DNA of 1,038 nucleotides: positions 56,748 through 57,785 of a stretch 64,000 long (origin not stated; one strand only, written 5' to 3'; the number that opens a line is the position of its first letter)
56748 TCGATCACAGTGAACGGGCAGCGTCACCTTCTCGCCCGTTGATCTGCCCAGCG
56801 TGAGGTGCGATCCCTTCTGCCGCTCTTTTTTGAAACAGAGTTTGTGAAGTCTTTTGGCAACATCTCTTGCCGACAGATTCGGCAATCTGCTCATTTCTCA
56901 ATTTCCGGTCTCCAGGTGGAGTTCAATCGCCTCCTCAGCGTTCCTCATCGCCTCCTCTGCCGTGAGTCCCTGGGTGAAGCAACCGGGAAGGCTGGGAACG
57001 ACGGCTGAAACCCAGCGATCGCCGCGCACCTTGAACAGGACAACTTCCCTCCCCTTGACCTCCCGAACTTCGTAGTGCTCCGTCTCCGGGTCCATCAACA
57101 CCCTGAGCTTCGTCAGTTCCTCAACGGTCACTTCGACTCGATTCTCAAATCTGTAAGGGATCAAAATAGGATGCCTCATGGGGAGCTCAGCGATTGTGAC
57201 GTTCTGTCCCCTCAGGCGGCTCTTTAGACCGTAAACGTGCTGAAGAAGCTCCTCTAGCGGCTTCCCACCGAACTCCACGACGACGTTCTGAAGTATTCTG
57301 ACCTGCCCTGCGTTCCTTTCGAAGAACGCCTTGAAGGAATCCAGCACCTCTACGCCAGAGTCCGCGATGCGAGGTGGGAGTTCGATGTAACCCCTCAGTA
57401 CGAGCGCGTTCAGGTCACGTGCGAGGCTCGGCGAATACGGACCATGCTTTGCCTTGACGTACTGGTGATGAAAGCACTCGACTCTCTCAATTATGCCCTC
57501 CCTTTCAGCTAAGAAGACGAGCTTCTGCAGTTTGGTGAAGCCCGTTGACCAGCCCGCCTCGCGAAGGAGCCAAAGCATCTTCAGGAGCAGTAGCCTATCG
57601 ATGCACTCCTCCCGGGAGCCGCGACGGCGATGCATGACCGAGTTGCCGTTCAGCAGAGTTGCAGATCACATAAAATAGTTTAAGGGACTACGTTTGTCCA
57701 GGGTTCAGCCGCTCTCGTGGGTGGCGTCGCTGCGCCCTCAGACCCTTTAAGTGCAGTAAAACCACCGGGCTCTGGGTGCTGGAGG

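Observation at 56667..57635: HicA toxin paired with a Panacea(DUF4065)-HicB fusion antitoxin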

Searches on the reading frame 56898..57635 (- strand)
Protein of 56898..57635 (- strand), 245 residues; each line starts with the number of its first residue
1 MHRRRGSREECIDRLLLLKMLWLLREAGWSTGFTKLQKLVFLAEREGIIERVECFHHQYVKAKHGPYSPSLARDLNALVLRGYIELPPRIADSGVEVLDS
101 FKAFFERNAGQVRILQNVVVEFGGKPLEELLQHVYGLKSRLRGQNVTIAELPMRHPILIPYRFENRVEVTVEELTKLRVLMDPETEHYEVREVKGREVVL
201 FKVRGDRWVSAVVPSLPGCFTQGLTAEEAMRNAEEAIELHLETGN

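Call 3: search_protein_families(library=pfam, proteins=[window:56898-57635:-], max_evalue=1)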
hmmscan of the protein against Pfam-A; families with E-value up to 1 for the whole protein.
window:56898-57635:- (245 aa): 4 families
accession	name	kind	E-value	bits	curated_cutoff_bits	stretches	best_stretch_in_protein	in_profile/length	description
PF15919.11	HicB_lk_antitox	-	1.6e-08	35.1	27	1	209-243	13-47/123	HicB_like antitoxin of bacterial toxin-antitoxin system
PF21748.3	UPF0150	-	0.0099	16.2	27.3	1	208-241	20-53/64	UPF0150-like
PF24113.1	DUF7387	-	0.17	12.7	27.9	1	197-244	12-58/85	Family of unknown function (DUF7387)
PF13274.11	SocA_Panacea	-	0.18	13.2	25.7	1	36-79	1-45/113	Antitoxin SocA-like, Panacea domain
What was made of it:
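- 56901..57083 (-): HicB-type toxin-binding module, residues 185-245. It has strands 185-193, 196-203, 209-212 and 220-223, then helix 226-244. The protein ends after the helix, so the canonical beta4 strand and the C-terminal DNA-binding domain of HicB are absent. Pfam HicB_lk_antitox scores 35.1 bits against a cut-off of 27 (call 3).
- On HicB antitoxin (PF15919 / partial RNase H-like fold): 35.1 bits against a cut-off of 27, but only over residues 209-243 (call 3).
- On Panacea / PanA (PF13274, DUF4065, SocA-like): 13.2 bits against a cut-off of 25.7 (E 0.18) for the window protein (call 3).
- Checked: HicB_lk_antitox (PF15919): 35.1 bits against a cut-off of 27, but only over residues 209-243 (profile positions 13-47 of 123) (call 3). 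UPF0150: below its cut-off (16.2 against 27.3) (call 3). SocA_Panacea (PF13274): 13.2 bits against a cut-off of 25.7 for the window protein itself (call 3).
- The window protein itself fails Pfam's Panacea cut-off (13.2 against 25.7 bits, call 3).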

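Call 4: search_protein_families(library=ncbifam, proteins=[window:56898-57635:-], max_evalue=1)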
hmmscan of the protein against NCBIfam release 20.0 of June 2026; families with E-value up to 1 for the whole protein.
window:56898-57635:- (245 aa): 1 family
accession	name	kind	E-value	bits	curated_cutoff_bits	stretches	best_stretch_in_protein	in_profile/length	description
NF048014.1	antitoxin_DarG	equivalog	0.0049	16.2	250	1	12-78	168-229/338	type II toxin-antitoxin system antitoxin DNA ADP-ribosyl glycohydrolase DarG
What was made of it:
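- Tried and rejected: NCBIfam gave no HicA or HicB assignment, only a weak DarG hit (call 4).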

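Call 5: find_homologous_proteins(query=window:56898-57635:-, max_evalue=0.001)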
Query window:56898-57635:- (245 aa): 19 proteins with E <= 0.001 among 728 candidates.
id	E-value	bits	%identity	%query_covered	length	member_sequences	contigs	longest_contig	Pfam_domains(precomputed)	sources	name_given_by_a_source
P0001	6.8e-88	313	62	98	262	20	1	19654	PF15919.12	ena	-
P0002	9.7e-86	305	95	61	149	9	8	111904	PF15919.12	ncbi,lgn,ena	-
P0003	2.7e-85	304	61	97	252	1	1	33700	PF15919.12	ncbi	-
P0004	2.0e-84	301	61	98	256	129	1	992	PF15919.12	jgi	jgi:hypothetical protein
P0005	7.2e-84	299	60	90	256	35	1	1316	PF15919.12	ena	-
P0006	1.4e-83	298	61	98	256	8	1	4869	PF15919.12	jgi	-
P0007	5.6e-83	296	60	98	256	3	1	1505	PF15919.12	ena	-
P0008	5.2e-81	290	61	98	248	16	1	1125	PF15919.12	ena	-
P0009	7.5e-81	289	60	95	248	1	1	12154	PF15919.12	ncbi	-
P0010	1.5e-79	285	58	98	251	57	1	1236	PF15919.12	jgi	jgi:hypothetical protein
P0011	4.7e-75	271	56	97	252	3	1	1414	PF15919.12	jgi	jgi:uncharacterized protein YwgA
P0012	6.7e-74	267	53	89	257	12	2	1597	PF15919.12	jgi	jgi:predicted RNase H-like HicB family nuclease/uncharacterized protein YwgA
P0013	1.5e-73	266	55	89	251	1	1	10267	PF15919.12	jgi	jgi:uncharacterized protein YwgA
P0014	3.1e-72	261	54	89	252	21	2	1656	PF15919.12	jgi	jgi:uncharacterized protein YwgA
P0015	1.3e-65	240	55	84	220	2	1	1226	PF15919.12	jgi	jgi:hypothetical protein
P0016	3.2e-42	163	64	54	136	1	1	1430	PF15919.12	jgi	jgi:hypothetical protein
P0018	1.1e-33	135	68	40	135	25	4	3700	PF15919.12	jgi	jgi:hypothetical protein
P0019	1.4e-4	40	62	18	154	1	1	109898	PF15919.12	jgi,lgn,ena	-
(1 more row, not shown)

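Call 10: search_protein_families(library=pfam, alignment_id=A2, max_evalue=1)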
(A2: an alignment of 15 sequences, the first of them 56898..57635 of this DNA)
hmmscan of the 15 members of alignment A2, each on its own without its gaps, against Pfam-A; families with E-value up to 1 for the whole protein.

A. member 1, window:56898-57635:- (245 aa): 4 families
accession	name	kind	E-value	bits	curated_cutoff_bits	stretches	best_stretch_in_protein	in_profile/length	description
PF15919.11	HicB_lk_antitox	-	1.6e-08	35.1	27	1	209-243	13-47/123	HicB_like antitoxin of bacterial toxin-antitoxin system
PF21748.3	UPF0150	-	0.0099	16.2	27.3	1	208-241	20-53/64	UPF0150-like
PF24113.1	DUF7387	-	0.17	12.7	27.9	1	197-244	12-58/85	Family of unknown function (DUF7387)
PF13274.11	SocA_Panacea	-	0.18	13.2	25.7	1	36-79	1-45/113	Antitoxin SocA-like, Panacea domain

B. families by the number of members that match (of 15 scanned): 7 families
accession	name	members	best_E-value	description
PF15919.11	HicB_lk_antitox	15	6.7e-10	HicB_like antitoxin of bacterial toxin-antitoxin system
PF13274.11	SocA_Panacea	15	0.00023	Antitoxin SocA-like, Panacea domain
PF21748.3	UPF0150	15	0.0013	UPF0150-like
PF24113.1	DUF7387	5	0.05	Family of unknown function (DUF7387)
PF05899.18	Cupin_3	3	0.054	EutQ-like cupin domain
PF21733.3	Death_3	2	0.55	Death domain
PF10244.14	MRP-L51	1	0.084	Mitochondrial ribosomal subunit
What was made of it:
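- On HicB antitoxin (PF15919 / partial RNase H-like fold): All 15 orthologues hit the model at E <= 1, best E 6.7e-10 (call 10).
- Checked: All 15 full-length homologues hit Panacea weakly (call 10).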

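Call 11: search_solved_structures(query=A2, max_evalue=10, show_alignments=3)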
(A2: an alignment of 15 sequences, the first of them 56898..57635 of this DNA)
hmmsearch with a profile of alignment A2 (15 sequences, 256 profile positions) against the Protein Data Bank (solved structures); distinct sequences matched with E-value up to 10: 6.
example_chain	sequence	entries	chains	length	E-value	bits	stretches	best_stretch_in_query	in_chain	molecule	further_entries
6g1c_V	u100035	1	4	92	0.044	16.9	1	218-252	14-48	Antitoxin HicB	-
6g1n_A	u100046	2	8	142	0.097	15.8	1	218-252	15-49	antitoxin HicB | HicB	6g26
8s70_D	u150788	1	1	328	1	12.4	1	94-179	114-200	Protein RecA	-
8s7g_D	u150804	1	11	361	1.2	12.2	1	94-179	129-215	Protein RecA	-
4p78_A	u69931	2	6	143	1.2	12.2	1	223-252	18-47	HicB3 antitoxin | Antitoxin HicB3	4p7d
3ge6_A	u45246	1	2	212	1.4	12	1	99-147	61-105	Nitroreductase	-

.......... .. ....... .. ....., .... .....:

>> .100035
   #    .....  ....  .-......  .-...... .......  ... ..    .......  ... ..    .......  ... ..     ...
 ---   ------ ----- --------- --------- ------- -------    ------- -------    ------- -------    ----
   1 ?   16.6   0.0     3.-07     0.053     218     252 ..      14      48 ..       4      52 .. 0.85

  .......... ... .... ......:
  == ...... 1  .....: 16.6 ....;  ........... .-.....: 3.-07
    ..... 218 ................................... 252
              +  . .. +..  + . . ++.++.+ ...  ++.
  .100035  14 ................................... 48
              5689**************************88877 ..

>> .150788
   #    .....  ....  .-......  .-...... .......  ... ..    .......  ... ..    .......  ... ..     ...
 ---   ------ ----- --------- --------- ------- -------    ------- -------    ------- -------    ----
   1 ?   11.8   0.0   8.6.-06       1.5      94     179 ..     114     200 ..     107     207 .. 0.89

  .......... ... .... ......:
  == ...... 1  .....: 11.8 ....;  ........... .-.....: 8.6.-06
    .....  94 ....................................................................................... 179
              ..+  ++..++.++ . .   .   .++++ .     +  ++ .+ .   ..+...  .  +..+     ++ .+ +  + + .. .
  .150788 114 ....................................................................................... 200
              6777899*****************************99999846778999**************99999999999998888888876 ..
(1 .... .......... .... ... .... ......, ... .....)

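Call 13: find_encoding_contigs(protein=P0002, flank=5000, max_places=4)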
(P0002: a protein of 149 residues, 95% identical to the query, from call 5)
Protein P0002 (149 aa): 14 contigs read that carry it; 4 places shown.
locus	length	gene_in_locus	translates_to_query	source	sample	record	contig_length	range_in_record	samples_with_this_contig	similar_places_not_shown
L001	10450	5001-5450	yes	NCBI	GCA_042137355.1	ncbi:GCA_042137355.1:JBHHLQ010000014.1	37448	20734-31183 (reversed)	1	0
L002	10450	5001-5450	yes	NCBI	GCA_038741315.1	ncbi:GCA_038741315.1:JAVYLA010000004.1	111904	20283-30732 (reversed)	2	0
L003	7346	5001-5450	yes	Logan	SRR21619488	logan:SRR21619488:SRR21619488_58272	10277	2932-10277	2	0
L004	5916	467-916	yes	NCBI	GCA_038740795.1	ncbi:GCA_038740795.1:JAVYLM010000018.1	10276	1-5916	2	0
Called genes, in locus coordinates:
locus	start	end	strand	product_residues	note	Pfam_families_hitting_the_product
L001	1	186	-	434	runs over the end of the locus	PF00156:Pribosyltran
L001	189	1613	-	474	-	PF13522:GATase_6, PF13537:GATase_7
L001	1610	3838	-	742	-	PF18072:FGAR-AT_linker, PF00586:AIRS, PF02769:AIRS_C, PF00586:AIRS, PF02769:AIRS_C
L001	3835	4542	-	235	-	PF07685:GATase_3, PF13507:GATase_5, PF01965:DJ-1_PfpI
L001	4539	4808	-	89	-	PF02700:PurS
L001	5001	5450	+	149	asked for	PF15919:HicB_lk_antitox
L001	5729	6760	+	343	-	PF02423:OCD_Mu_crystall, PF01488:Shikimate_DH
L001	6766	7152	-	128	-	PF06677:Auto_anti-p27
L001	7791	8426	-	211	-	PF00708:Acylphosphatase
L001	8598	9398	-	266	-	PF00696:AA_kinase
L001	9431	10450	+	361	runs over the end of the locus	PF05343:Peptidase_M42, PF01546:Peptidase_M20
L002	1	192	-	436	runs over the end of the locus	PF00156:Pribosyltran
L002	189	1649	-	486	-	PF13522:GATase_6, PF13537:GATase_7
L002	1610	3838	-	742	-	PF18072:FGAR-AT_linker, PF00586:AIRS, PF02769:AIRS_C, PF00586:AIRS, PF02769:AIRS_C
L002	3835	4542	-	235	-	PF07685:GATase_3, PF13507:GATase_5, PF00117:GATase (faint), PF01965:DJ-1_PfpI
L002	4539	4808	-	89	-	PF02700:PurS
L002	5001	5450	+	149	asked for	PF15919:HicB_lk_antitox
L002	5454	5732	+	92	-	PF07927:HicA_toxin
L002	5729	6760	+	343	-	PF02423:OCD_Mu_crystall, PF01488:Shikimate_DH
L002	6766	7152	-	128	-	PF06677:Auto_anti-p27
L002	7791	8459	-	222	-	PF00708:Acylphosphatase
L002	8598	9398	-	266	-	PF00696:AA_kinase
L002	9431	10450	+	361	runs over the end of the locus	PF05343:Peptidase_M42, PF01546:Peptidase_M20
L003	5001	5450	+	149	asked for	PF15919:HicB_lk_antitox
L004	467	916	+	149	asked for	PF15919:HicB_lk_antitox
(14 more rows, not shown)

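Call 14: find_encoding_contigs(protein=P0003, flank=5000, max_places=3)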
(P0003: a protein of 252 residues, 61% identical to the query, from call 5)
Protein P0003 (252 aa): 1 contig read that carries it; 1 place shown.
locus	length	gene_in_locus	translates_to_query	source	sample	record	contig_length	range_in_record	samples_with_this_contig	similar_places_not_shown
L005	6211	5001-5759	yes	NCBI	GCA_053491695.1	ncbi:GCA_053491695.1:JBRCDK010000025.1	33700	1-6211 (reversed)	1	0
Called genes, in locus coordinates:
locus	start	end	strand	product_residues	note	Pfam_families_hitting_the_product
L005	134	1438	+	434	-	PF12704:MacB_PCD, PF02687:FtsX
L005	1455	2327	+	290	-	PF00248:Aldo_ket_red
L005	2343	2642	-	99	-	PF04032:Rpr2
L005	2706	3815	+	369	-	-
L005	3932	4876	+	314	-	PF02625:XdhC_CoxI, PF13478:XdhC_C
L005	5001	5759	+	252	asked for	PF15919:HicB_lk_antitox (weak)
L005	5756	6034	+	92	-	PF07927:HicA_toxin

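Call 18: predict_structure(alignment_id=A2)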
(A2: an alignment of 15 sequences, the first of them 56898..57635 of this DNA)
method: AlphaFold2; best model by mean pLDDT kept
length: 245 residues; sequences in the alignment: 15
mean_pLDDT: 49.4   pTM: 0.34
mean pLDDT of the five models: 49.4, 48.8, 48.5, 47.7, 47.3
residues with pLDDT >= 90: 3; 70-90: 50; 50-70: 10; < 50: 182
segments of 3 or more residues with pLDDT < 50: 1-175, 180-183
pLDDT, mean of each block of 10 residues (from residue 1): 31 39 39 39 39 37 37 44 42 43 44 42 44 40 39 27 30 48 63 83 79 74 88 86 62
secondary structure, 60 per line:
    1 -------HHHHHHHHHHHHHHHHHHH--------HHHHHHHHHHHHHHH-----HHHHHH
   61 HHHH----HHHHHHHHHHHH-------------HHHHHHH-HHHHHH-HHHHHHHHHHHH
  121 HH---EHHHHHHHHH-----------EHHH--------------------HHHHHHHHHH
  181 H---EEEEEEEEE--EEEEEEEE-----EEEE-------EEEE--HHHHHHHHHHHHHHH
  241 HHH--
elements in order: H8-26 H35-49 H55-64 H69-80 H94-100 H102-107 H109-122 H127-135 H171-181 E185-193 E196-203 E209-212 E220-223 H226-243
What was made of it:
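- Tried and rejected: AlphaFold2 with only the 15 close homologues gave an unusable N-terminal model (pLDDT 49, call 18).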

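Call 24: find_related_loci(query=A2, collection=genome_contigs, flank=4000)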
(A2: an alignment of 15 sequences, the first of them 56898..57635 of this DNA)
Query A2 (245 aa) in genome_contigs; peptide patterns used: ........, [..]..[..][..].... (x = any residue, [..] = any of these).
86 stretches matched a pattern; 3 encode a relative of the query (tblastn E <= 1e-3); 3 distinct loci.
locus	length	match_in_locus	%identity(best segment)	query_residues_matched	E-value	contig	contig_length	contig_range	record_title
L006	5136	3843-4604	62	4-245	5e-94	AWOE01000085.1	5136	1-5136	Candidatus Calditenuaceae archaeon JGI OTU-1 pSL4COM1_contig_106_0.85, whole genome shotgun sequence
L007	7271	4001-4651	37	34-243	1e-38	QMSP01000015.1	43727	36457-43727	MAG: Thermoprotei archaeon isolate B12_G16 B12_Guay16_scaffold_00217, whole genome shotgun sequence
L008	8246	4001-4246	42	32-107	1e-8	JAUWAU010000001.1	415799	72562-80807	MAG: Armatimonadota bacterium isolate CSMAG_1302 CSMAG_1302_k141_904192_length_415799_cov_29.9703, whole genome shotgun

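Call 31: search_protein_families(library=pfam, alignment_id=A5, max_evalue=0.01)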
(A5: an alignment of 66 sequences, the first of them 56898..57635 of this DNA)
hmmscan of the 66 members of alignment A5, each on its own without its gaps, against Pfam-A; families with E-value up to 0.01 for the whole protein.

A. member 1, window:56898-57635:- (245 aa): 2 families
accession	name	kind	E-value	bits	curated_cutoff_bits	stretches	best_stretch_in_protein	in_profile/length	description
PF15919.11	HicB_lk_antitox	-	1.6e-08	35.1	27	1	209-243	13-47/123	HicB_like antitoxin of bacterial toxin-antitoxin system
PF21748.3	UPF0150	-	0.0099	16.2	27.3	0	208-241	20-53/64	UPF0150-like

B. families by the number of members that match (of 66 scanned): 18 families
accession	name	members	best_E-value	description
PF13274.11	SocA_Panacea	38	1.5e-10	Antitoxin SocA-like, Panacea domain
PF15919.11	HicB_lk_antitox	6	1.6e-08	HicB_like antitoxin of bacterial toxin-antitoxin system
PF14947.12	HTH_45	5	9.8e-05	Winged helix-turn-helix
PF14277.12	DUF4364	4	3.9e-06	Domain of unknown function (DUF4364)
PF03551.20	PadR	3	0.00025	Transcriptional regulator PadR-like family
PF21715.3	CggR_N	3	0.0032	CggR N-terminal DNA binding domain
PF21748.3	UPF0150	2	0.0057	UPF0150-like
PF22194.2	F-93_WHD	1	0.001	F-93, winged-helix domain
PF25213.1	HVO_A0261_N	1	0.0013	HVO_A0261 N-terminal domain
PF12668.12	DUF3791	1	0.002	Protein of unknown function (DUF3791)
PF20288.3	MC2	1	0.0029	ABC-three component (ABC-3C) system Middle Component 2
PF18353.6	PG_isomerase_N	1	0.0033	Phosphoglucose isomerase N-terminal domain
PF19097.5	Snu56_snRNP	1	0.0034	Snu56-like U1 small nuclear ribonucleoprotein component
PF04458.17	DUF505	1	0.0042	Protein of unknown function (DUF505)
PF03513.19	Cloacin_immun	1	0.0053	Cloacin immunity protein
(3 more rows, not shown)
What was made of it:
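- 57192..57629 (-): Panacea-type (DUF4065/SocA-like) domain, residues about 3-148. It contains seven helices and a beta-hairpin, and includes a winged-helix-like segment at residues about 69-100. 38 of 66 profile hits are Pfam Panacea (call 31).
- On Panacea / PanA (PF13274, DUF4065, SocA-like): 38 of 66 sampled proteins hit PF13274 (call 31).
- Checked: 38 of 66 remote relatives found with the N-terminal profile hit it, with a best E-value of 1.5e-10 (call 31).
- All winged-helix hits are below their cut-offs, and Panacea is the commonest hit (38 of 66, call 31).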

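Call 47: find_related_loci(query=A2, collection=metagenome_contigs, flank=2500)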
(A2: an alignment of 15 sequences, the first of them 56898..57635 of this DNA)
Query A2 (245 aa) in metagenome_contigs; peptide patterns used: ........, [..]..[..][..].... (x = any residue, [..] = any of these).
149 stretches matched a pattern; 40 encode a relative of the query (tblastn E <= 1e-3); 40 distinct loci.
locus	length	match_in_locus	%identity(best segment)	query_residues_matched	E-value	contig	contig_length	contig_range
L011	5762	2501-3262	63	4-245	1e-91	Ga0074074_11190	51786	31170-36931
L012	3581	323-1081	62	5-245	2e-90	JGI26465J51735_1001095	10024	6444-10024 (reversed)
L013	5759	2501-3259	61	5-245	4e-89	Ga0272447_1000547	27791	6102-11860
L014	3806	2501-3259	62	5-245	3e-89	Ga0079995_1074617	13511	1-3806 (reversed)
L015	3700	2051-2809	60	5-245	7e-89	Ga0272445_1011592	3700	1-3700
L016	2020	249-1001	62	5-243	3e-91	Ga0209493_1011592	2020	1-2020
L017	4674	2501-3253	61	5-243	3e-86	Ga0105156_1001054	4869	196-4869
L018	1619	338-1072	61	5-245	9e-91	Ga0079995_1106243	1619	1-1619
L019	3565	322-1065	58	5-245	3e-83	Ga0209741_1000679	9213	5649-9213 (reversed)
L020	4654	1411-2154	58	5-245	7e-83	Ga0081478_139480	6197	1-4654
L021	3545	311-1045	60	5-245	6e-83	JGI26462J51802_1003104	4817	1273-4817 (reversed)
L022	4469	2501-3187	53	25-241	6e-74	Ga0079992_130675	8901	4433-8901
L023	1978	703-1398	54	25-244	6e-73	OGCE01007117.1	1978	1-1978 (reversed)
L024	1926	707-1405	54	25-245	7e-72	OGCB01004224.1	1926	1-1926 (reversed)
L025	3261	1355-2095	40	5-243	1e-48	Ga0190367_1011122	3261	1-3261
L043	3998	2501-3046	33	5-184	7e-19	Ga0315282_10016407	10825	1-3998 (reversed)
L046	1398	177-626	31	1-145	3e-14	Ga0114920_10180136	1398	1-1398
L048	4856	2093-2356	40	20-103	8e-9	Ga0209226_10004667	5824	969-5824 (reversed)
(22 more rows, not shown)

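Call 52: predict_structure(alignment_id=A7)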
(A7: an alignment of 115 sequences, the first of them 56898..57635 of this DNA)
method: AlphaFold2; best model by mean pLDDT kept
length: 245 residues; sequences in the alignment: 115
mean_pLDDT: 96.4   pTM: 0.92
mean pLDDT of the five models: 96.4, 96.1, 96.1, 96.0, 96.0
residues with pLDDT >= 90: 230; 70-90: 12; 50-70: 3; < 50: 0
segments of 3 or more residues with pLDDT < 50: none
pLDDT, mean of each block of 10 residues (from residue 1): 87 99 98 98 97 97 98 98 97 98 98 98 98 95 88 93 96 98 97 98 98 97 98 98 89
secondary structure, 60 per line:
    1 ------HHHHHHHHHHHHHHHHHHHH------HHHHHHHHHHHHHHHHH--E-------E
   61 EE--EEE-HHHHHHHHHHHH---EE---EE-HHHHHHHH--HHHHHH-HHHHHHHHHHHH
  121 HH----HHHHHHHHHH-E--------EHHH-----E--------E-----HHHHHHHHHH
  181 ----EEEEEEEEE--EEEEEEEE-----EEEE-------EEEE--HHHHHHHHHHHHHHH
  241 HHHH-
elements in order: H7-26 H33-49 E60-62 E65-67 H69-80 H92-99 H102-107 H109-122 H127-136 H171-180 E185-193 E196-203 E209-212 E220-223 H226-244
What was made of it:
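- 56898..57635 (-): Fused antitoxin gene (245 codons plus a TGA stop at 56898-56900). Architecture: Panacea scaffold, then linker helix, then HicB fold. AlphaFold2 model built on a 115-sequence alignment: pLDDT 96.4, pTM 0.92 (call 52).
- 57192..57629 (-): Secondary structure comes from call 52.
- On HicB antitoxin (PF15919 / partial RNase H-like fold): The model's pLDDT is about 97-98 in this part (call 52). No such domain is present (calls 3, 52).
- On Panacea / PanA (PF13274, DUF4065, SocA-like): The model has helices 7-26, 33-49, 69-80, 92-99, 102-107, 109-122 and 127-136, and strands 60-62 and 65-67 (call 52).
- Pfam covers only 35 residues, and the model ends after helix alpha1, without the canonical beta4 (calls 3, 52).
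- Tried and rejected: It was rescued with a 115-sequence alignment (call 52).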
